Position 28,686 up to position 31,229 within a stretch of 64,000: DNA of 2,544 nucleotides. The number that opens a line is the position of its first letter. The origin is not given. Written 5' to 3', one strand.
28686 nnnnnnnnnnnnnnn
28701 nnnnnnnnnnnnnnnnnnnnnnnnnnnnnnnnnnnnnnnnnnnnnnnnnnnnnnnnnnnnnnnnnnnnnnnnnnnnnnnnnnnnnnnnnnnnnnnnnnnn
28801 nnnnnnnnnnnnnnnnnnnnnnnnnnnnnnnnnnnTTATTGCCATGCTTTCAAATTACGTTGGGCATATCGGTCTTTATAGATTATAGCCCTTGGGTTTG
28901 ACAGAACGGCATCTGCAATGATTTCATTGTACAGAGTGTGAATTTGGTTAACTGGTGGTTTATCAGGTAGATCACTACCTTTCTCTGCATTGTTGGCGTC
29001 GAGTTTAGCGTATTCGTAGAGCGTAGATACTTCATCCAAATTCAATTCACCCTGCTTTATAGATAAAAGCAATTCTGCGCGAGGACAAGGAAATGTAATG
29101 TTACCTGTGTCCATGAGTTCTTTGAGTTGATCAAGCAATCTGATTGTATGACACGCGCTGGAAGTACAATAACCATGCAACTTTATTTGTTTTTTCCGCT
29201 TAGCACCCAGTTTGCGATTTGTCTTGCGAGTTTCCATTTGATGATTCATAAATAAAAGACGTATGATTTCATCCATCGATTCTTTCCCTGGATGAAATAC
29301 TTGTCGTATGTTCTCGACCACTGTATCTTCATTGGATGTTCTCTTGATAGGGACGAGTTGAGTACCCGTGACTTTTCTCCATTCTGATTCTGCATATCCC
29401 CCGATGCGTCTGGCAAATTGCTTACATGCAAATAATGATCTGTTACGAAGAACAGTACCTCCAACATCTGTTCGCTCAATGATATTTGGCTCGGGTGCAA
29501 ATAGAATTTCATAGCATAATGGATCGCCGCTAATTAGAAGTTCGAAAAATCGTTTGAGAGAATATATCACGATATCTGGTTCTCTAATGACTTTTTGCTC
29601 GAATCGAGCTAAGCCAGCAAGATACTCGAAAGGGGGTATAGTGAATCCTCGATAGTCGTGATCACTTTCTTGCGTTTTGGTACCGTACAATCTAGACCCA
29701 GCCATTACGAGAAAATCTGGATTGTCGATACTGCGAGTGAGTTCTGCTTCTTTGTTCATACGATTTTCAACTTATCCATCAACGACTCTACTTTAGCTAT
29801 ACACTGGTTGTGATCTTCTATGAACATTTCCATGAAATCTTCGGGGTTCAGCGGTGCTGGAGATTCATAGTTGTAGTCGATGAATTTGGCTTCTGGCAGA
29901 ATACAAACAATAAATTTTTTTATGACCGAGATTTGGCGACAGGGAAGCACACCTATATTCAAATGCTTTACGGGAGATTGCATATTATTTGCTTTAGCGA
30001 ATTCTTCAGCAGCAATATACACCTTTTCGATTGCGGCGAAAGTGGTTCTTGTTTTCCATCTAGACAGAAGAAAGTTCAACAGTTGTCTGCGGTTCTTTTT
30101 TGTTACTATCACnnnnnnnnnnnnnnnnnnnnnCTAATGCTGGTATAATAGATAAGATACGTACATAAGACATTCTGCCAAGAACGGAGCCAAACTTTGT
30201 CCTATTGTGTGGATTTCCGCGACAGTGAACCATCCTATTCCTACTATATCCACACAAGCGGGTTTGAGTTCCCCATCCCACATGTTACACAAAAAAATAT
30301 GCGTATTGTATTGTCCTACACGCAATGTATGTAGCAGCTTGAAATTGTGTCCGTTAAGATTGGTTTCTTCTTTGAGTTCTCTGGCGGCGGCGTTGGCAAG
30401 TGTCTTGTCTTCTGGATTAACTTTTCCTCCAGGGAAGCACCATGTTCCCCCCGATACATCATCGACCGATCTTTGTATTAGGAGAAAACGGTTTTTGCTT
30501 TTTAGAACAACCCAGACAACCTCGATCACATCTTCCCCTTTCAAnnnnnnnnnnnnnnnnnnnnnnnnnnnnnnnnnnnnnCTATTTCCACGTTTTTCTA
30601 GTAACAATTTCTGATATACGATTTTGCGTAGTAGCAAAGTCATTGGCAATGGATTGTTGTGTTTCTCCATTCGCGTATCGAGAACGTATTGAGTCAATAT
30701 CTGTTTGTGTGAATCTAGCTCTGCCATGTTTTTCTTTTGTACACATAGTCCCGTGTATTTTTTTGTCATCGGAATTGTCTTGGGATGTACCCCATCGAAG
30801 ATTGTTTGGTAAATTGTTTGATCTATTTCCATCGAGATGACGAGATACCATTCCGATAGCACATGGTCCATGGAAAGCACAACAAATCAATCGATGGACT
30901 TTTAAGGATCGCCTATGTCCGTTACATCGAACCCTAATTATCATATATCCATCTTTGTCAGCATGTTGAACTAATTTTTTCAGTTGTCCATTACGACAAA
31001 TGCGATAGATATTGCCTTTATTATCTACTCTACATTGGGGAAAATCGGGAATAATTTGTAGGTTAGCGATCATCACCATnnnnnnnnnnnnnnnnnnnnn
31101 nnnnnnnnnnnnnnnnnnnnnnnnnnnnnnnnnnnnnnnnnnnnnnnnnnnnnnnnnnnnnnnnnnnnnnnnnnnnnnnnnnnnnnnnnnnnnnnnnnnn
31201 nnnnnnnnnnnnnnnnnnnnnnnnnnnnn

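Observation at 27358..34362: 7-kb inverted accessory island: NTase, NUDIX, MazG, SPFH, two HNH nucleases, papain-like hydrolase, DNA MTase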

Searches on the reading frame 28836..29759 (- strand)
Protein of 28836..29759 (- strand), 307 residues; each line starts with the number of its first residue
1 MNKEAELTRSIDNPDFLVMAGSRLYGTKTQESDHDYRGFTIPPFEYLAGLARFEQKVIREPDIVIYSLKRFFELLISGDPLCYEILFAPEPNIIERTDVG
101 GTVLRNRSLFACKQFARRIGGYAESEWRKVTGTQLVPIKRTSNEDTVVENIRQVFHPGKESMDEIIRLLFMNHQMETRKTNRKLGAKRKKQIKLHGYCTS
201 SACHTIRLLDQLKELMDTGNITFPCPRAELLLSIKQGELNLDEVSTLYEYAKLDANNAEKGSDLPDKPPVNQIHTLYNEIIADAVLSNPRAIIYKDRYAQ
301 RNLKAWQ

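Call 3: search_protein_families(library=pfam, proteins=[window:28836-29759:-], max_evalue=0.01)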
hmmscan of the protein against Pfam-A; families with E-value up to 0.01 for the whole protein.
window:28836-29759:- (307 aa): 1 family
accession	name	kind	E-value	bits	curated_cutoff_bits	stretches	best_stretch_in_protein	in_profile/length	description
PF10127.15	RlaP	-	1.1e-15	58.5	23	1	16-258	22-205/249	RNA repair pathway DNA polymerase beta family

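Call 7: search_protein_families(library=phrogs, proteins=[window:28836-29759:-], max_evalue=0.001)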
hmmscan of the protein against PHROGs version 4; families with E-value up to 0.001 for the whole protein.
window:28836-29759:- (307 aa): 2 families
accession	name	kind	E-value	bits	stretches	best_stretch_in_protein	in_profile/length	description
phrog_388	-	DNA, RNA and nucleotide metabolism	1.3e-50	173.5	1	16-289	40-338/351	nucleotidyltransferase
phrog_14344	-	DNA, RNA and nucleotide metabolism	9.4e-05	23.3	1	18-89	33-108/262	nucleotidyltransferase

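Call 8: search_protein_families(library=padloc, proteins=[window:28836-29759:-], max_evalue=0.01)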
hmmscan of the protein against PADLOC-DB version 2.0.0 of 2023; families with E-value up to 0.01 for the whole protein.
window:28836-29759:- (307 aa): 0 families

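Call 9: search_dna_similar(query=window:28836-29759:-, collection=phages, mode=protein, max_rows=30)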
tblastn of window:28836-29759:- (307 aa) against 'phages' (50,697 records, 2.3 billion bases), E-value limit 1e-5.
Records with a match: 521; places in all: 521; records where one place covers at least 80% of the query: 226.
Best place of each record, by identity: <60% 521.
By first word of the organism name: Klebsiella 138; Mycobacterium 129; Escherichia 63; Gordonia 41; Bacillus 37; Aeromonas 15; Salmonella 14; Acinetobacter 12; Cronobacter 10; Caulobacter 9; and 23 more.
By host as written in the record: Mycobacterium smegmatis mc2 155 83; Klebsiella pneumoniae 65; Gordonia terrae 3612 36; Mycobacterium smegmatis mc#155 30; Escherichia coli 29; - 28; Bacillus cereus 14; Caulobacter vibrioides CB15 11; and 136 more.
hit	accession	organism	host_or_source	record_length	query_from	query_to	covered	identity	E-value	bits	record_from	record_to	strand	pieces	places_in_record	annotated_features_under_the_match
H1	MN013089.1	Bacillus phage vB_BspM_MarvelLand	Bacillus sp.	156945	16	285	88%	28.6%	5e-23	104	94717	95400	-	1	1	putative nucleotidyltransferase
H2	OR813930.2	Mycobacterium phage WXIN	Mycolicibacterium septicum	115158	1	274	89%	28.1%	6e-18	90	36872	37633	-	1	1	hypothetical protein (x2)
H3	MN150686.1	Bacillus phage BC-T25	Bacillus sp.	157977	16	285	88%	28.2%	3e-22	102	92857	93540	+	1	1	hypothetical protein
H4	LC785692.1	Bacillus phage CM1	Bacilus cereus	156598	17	285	88%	28.3%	1e-21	100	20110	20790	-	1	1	nucleotidyltransferase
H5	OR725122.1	Bacillus phage BC-VP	Bacillus cereus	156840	17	285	88%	28.3%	3e-21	100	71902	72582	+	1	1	nucleotidyltransferase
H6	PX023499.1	Bacillus phage PHZU0001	Bacillus sp.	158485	17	285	88%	28.3%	3e-21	100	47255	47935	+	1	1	record has no annotation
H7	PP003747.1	Bacillus phage Z3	Bacillus cereus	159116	17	285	88%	28.3%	3e-21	100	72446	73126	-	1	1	hypothetical protein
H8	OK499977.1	Bacillus phage vB_BanH_Emiliahah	Bacillus anthracis Sterne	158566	16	285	88%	27.9%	1e-21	100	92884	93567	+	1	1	putative nucleotidyltransferase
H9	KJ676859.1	Bacillus phage JBP901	Bacillus cereus ATCC 14579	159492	17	285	88%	28.0%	6e-21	99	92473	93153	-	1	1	putative nucleotidyltransferase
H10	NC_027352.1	Bacillus phage JBP901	Bacillus cereus ATCC 14579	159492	17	285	88%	28.0%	6e-21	99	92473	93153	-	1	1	nucleotidyltransferase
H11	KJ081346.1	Bacillus phage BCP8-2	Bacillus cereus JCM 2152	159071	17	285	88%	28.0%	2e-20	97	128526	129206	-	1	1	hypothetical protein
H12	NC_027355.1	Bacillus phage BCP8-2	Bacillus cereus JCM 2152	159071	17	285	88%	28.0%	2e-20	97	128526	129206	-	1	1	nucleotidyltransferase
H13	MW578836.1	Mycobacterium phage Nanosmite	Mycobacterium smegmatis mc2 155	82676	2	273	89%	27.6%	3e-11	70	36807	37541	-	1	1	53: nucleotidyl transferase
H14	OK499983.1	Bacillus phage vB_BanH_McCartney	Bacillus anthracis Sterne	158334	16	285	88%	27.5%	3e-20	97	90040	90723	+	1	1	nucleotidyltransferase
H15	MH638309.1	Bacillus phage Hobo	Bacillus thuringiensis kurstaki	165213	16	285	88%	27.5%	1e-19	95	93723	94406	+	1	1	137: nucleotidyltransferase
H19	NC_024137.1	Bacillus phage Bcp1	Bacillus cereus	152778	16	285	88%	27.5%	2e-19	94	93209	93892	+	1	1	nucleotidyltransferase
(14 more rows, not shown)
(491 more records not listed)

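Call 11: find_encoding_contigs(protein=window:28836-29759:-, flank=10000, max_places=8)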
Protein window:28836-29759:- (307 aa): 3 contigs read that carry it; 2 places shown.
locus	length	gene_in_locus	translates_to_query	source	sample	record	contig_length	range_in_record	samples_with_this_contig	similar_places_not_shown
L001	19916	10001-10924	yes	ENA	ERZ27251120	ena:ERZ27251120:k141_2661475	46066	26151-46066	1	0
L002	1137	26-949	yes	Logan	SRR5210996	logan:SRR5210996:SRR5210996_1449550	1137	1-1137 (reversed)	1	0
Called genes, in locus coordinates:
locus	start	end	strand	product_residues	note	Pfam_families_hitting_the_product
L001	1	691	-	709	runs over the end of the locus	PF03237:Terminase_6N (weak)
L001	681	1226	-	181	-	-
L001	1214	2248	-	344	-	PF04321:RmlD_sub_bind, PF05368:NmrA (weak), PF01370:Epimerase, PF16363:GDP_Man_Dehyd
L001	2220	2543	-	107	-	-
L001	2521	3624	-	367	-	PF13524:Glyco_trans_1_2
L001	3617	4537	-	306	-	-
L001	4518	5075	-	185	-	-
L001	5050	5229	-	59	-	-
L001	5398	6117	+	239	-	PF01555:N6_N4_Mtase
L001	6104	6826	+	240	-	-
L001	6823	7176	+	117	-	-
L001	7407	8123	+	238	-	PF01145:Band_7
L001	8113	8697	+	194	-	PF03819:MazG (weak)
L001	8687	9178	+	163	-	PF13392:HNH_3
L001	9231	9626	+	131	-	PF00293:NUDIX, PF14815:NUDIX_4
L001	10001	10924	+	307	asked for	PF10127:RlaP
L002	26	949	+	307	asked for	PF10127:RlaP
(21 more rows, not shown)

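Call 32: search_protein_families(library=ncbifam, proteins=[window:28836-29759:-], max_evalue=0.001)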
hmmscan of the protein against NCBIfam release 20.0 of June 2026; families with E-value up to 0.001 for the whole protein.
window:28836-29759:- (307 aa): 0 families

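Call 56: search_solved_structures(query=window:28836-29759:-, max_evalue=0.01, show_alignments=1)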
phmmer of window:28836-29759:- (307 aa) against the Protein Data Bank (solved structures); distinct sequences matched with E-value up to 0.01: 0.

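Call 85: get_annotated_region(hit=H19, flank=6000)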
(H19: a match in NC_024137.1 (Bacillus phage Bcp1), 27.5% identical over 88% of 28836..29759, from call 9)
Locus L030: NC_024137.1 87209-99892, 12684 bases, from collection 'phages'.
description: Bacillus phage Bcp1, complete genome.
organism: Bacillus phage Bcp1 (NCBI taxid 584892)
taxonomy: Viruses; Duplodnaviria; Heunggongvirae; Uroviricota; Caudoviricetes; Herelleviridae; Bastillevirinae; Caeruleovirus; Caeruleovirus Bcp1
host: Bacillus cereus; source: landfill soil; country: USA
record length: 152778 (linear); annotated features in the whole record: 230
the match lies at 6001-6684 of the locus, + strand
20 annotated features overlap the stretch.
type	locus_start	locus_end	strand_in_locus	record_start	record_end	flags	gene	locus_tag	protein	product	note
CDS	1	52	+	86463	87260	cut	-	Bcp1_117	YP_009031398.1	putative deoxyuridine 5'-triphosphate nucleotidohydrolase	-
CDS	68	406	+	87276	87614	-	-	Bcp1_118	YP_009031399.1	hypothetical protein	-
CDS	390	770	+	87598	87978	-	-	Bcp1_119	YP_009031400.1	hypothetical protein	-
CDS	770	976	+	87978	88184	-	-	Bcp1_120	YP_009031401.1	glycosyltransferase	-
CDS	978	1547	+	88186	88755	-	-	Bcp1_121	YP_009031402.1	RusA-like Holliday junction resolvase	-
CDS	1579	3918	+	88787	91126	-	-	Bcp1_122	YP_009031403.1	ribonucleotide reductase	-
CDS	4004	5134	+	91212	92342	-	-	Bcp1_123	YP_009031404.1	ribonucleoside diphosphate reductase small subunit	-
CDS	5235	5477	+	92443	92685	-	-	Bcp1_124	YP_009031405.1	hypothetical protein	-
CDS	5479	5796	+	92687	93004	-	-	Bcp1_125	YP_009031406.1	hypothetical protein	-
CDS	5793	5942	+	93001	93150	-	-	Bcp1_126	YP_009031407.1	hypothetical protein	-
CDS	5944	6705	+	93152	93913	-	-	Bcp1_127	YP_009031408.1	nucleotidyltransferase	-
CDS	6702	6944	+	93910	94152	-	-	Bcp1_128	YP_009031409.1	hypothetical protein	-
CDS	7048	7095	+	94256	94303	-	-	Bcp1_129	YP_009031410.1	hypothetical protein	-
CDS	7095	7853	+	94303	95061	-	-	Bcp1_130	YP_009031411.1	hypothetical protein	-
CDS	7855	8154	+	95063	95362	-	-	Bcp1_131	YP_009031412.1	DNA binding protein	HU_IHF superfamily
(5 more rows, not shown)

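Call 88: search_protein_families(library=pfam, proteins=[L030:5944-6705:+], max_evalue=0.01)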
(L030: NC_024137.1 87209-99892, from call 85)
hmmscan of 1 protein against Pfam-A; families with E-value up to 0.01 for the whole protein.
L030:5944-6705:+ (253 aa): 1 family
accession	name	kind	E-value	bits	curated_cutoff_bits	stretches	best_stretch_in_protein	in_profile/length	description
PF10127.15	RlaP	-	1.6e-17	64.5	23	1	17-240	19-248/249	RNA repair pathway DNA polymerase beta family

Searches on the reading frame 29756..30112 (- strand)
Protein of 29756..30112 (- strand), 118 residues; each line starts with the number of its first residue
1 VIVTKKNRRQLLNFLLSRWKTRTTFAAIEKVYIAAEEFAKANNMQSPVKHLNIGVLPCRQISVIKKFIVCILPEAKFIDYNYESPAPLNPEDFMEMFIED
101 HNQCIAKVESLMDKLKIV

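Call 3: search_protein_families(library=pfam, proteins=[window:29756-30112:-], max_evalue=0.01)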
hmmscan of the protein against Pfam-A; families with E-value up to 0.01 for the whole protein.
window:29756-30112:- (118 aa): 0 families

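Call 7: search_protein_families(library=phrogs, proteins=[window:29756-30112:-], max_evalue=0.001)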
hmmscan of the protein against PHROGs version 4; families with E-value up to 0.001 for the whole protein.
window:29756-30112:- (118 aa): 0 families

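Call 8: search_protein_families(library=padloc, proteins=[window:29756-30112:-], max_evalue=0.01)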
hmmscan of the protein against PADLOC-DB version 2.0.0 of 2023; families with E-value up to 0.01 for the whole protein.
window:29756-30112:- (118 aa): 0 families

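Call 31: search_protein_families(library=pfam, proteins=[window:29756-30112:-], max_evalue=1)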
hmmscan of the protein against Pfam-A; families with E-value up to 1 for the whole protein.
window:29756-30112:- (118 aa): 1 family
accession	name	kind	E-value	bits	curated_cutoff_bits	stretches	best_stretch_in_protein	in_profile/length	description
PF25471.1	TM_PetC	-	0.52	10.6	37.1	1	7-16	8-17/48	Iron-sulfur subunit PetC transmembrane anchor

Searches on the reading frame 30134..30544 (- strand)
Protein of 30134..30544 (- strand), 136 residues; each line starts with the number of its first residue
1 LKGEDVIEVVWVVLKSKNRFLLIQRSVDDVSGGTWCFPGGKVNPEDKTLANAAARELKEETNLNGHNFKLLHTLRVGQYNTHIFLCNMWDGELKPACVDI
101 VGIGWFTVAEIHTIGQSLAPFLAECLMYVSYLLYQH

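Call 3: search_protein_families(library=pfam, proteins=[window:30134-30544:-], max_evalue=0.01)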
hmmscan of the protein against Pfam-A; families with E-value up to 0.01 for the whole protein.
window:30134-30544:- (136 aa): 3 families
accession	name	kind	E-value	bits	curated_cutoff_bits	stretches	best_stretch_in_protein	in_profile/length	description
PF00293.34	NUDIX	-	1.1e-19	71.3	21.1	1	9-123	6-132/134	NUDIX domain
PF14815.12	NUDIX_4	-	5.8e-11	42.6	35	1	10-114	2-101/113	NUDIX domain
PF22327.2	Nudt16-like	-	0.0001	22.7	27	1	33-73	33-73/161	U8 snoRNA-decapping enzyme-like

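Call 7: search_protein_families(library=phrogs, proteins=[window:30134-30544:-], max_evalue=0.001)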
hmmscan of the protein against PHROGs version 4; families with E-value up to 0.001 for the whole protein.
window:30134-30544:- (136 aa): 7 families
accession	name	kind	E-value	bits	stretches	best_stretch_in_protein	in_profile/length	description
phrog_1198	-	other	9.4e-17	62.6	1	9-126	39-162/253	MutT/NUDIX hydrolase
phrog_1185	-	other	1.4e-08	35.5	1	29-92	175-241/301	nudix hydrolase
phrog_15528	-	head and packaging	3e-08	33.5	1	13-112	527-624/794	portal protein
phrog_6216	-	unknown function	0.00013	21.9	1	12-74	7-64/545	-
phrog_9999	-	other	0.00019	22.4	1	34-94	54-118/186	nudix hydrolase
phrog_10313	-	other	0.00053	20.8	0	17-125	25-136/159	nudix hydrolase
phrog_19657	-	other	0.00059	20.8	1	9-72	25-97/176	nudix hydrolase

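Call 8: search_protein_families(library=padloc, proteins=[window:30134-30544:-], max_evalue=0.01)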
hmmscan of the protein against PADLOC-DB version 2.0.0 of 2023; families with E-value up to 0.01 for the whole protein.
window:30134-30544:- (136 aa): 1 family
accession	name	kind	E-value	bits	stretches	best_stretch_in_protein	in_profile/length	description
PDLC04899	PDC-S07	-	8.9e-15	52.5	1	5-113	5-114/135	-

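Call 32: search_protein_families(library=ncbifam, proteins=[window:30134-30544:-], max_evalue=0.001)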
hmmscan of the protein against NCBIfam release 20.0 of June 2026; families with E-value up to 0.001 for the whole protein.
window:30134-30544:- (136 aa): 15 families
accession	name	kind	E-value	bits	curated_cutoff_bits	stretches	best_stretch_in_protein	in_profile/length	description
NF006530.0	PRK08999.1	equivalog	4.7e-13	48.9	245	1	6-93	5-96/315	Nudix family hydrolase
NF008044.0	PRK10776.1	equivalog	2.9e-10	40.1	148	1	10-92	8-93/130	8-oxo-dGTP diphosphatase MutT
NF007834.0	PRK10546.1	equivalog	3.4e-10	39.9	156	1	6-71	3-67/135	pyrimidine (deoxy)nucleoside triphosphate diphosphatase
TIGR00586.1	mutt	equivalog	1.5e-09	38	97.9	1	11-93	10-95/129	8-oxo-dGTP diphosphatase MutT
NF007980.0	PRK10707.1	equivalog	4.9e-07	29.5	134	1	10-74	36-101/192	CoA pyrophosphatase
TIGR02705.1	nudix_YtkD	equivalog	1.5e-06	27.8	154.4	1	9-82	26-92/156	RNA deprotection pyrophosphohydrolase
NF008736.0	PRK11762.1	equivalog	8.1e-06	25.5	169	1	3-77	44-117/186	ADP compounds hydrolase NudE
NF041652.1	Nud_hyd_Dein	equivalog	1.6e-05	25.1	200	1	12-94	19-103/152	Nudix hydrolase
NF001937.0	PRK00714.1-4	equivalog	2.1e-05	24.2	139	1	9-74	11-71/161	RNA pyrophosphohydrolase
NF003788.0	PRK05379.1-5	equivalog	5.1e-05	22.7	354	1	12-65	219-269/351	bifunctional nicotinamide-nucleotide adenylyltransferase/Nudix hydroxylase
NF003787.0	PRK05379.1-4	equivalog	5.4e-05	22.3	449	1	10-65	212-264/346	bifunctional nicotinamide-nucleotide adenylyltransferase/Nudix hydroxylase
NF003786.0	PRK05379.1-2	equivalog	0.00028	20.2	397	1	12-64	224-273/354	bifunctional nicotinamide-nucleotide adenylyltransferase/Nudix hydroxylase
NF001938.0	PRK00714.1-5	equivalog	0.00029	20.2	116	1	12-65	19-76/172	RNA pyrophosphohydrolase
NF006961.0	PRK09438.1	equivalog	0.00034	20.1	103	1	10-79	12-79/151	dihydroneopterin triphosphate diphosphatase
NF003785.0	PRK05379.1-1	equivalog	0.00044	19.6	418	1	16-67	212-261/347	bifunctional nicotinamide-nucleotide adenylyltransferase/Nudix hydroxylase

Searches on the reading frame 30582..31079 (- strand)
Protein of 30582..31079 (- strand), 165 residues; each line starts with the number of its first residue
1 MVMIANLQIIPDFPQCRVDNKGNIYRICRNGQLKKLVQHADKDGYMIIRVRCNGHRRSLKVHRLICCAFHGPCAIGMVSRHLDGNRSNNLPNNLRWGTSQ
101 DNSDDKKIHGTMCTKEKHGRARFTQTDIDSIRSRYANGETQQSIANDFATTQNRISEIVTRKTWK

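Call 3: search_protein_families(library=pfam, proteins=[window:30582-31079:-], max_evalue=0.01)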
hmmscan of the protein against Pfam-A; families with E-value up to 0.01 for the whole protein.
window:30582-31079:- (165 aa): 1 family
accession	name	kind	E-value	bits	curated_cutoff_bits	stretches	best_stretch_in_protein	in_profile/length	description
PF13392.12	HNH_3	-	5.5e-13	48.8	24.8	1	60-103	2-45/46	HNH endonuclease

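Call 7: search_protein_families(library=phrogs, proteins=[window:30582-31079:-], max_evalue=0.001)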
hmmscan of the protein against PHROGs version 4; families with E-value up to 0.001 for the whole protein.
window:30582-31079:- (165 aa): 14 families
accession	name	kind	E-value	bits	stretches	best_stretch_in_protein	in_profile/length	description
phrog_59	-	DNA, RNA and nucleotide metabolism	7.4e-35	122.1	1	10-165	143-273/423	HNH endonuclease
phrog_1492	-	DNA, RNA and nucleotide metabolism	2.5e-25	90.5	1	18-112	59-165/414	HNH endonuclease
phrog_959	-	DNA, RNA and nucleotide metabolism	5.4e-25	88.8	1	6-123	7-123/138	HNH endonuclease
phrog_99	-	DNA, RNA and nucleotide metabolism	6.6e-13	50.1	1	21-109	124-208/383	HNH endonuclease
phrog_826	-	DNA, RNA and nucleotide metabolism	8.1e-10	39.7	1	40-107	92-159/281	HNH endonuclease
phrog_7545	-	DNA, RNA and nucleotide metabolism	3e-08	35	1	39-101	62-128/160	HNH endonuclease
phrog_6254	-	DNA, RNA and nucleotide metabolism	9.2e-07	30.3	1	38-157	19-146/154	HNH endonuclease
phrog_17657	-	DNA, RNA and nucleotide metabolism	1.3e-06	29.3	1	16-97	79-165/168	HNH endonuclease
phrog_4578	-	DNA, RNA and nucleotide metabolism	6.6e-06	27.1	1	60-108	13-61/130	HNH endonuclease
phrog_37683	-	unknown function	2.1e-05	24.8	1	17-123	122-223/279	-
phrog_6156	-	DNA, RNA and nucleotide metabolism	0.00014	22.3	1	101-165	164-228/261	endonuclease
phrog_20467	-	DNA, RNA and nucleotide metabolism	0.00033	21.5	1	123-165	63-105/112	HNH endonuclease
phrog_15471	-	DNA, RNA and nucleotide metabolism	0.00037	21.4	1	38-120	11-92/183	HNH endonuclease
phrog_1891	-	DNA, RNA and nucleotide metabolism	0.00066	20.2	0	39-95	146-201/255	HNH endonuclease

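Call 32: search_protein_families(library=ncbifam, proteins=[window:30582-31079:-], max_evalue=0.001)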
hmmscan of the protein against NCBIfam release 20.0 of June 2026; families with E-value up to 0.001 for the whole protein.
window:30582-31079:- (165 aa): 0 families
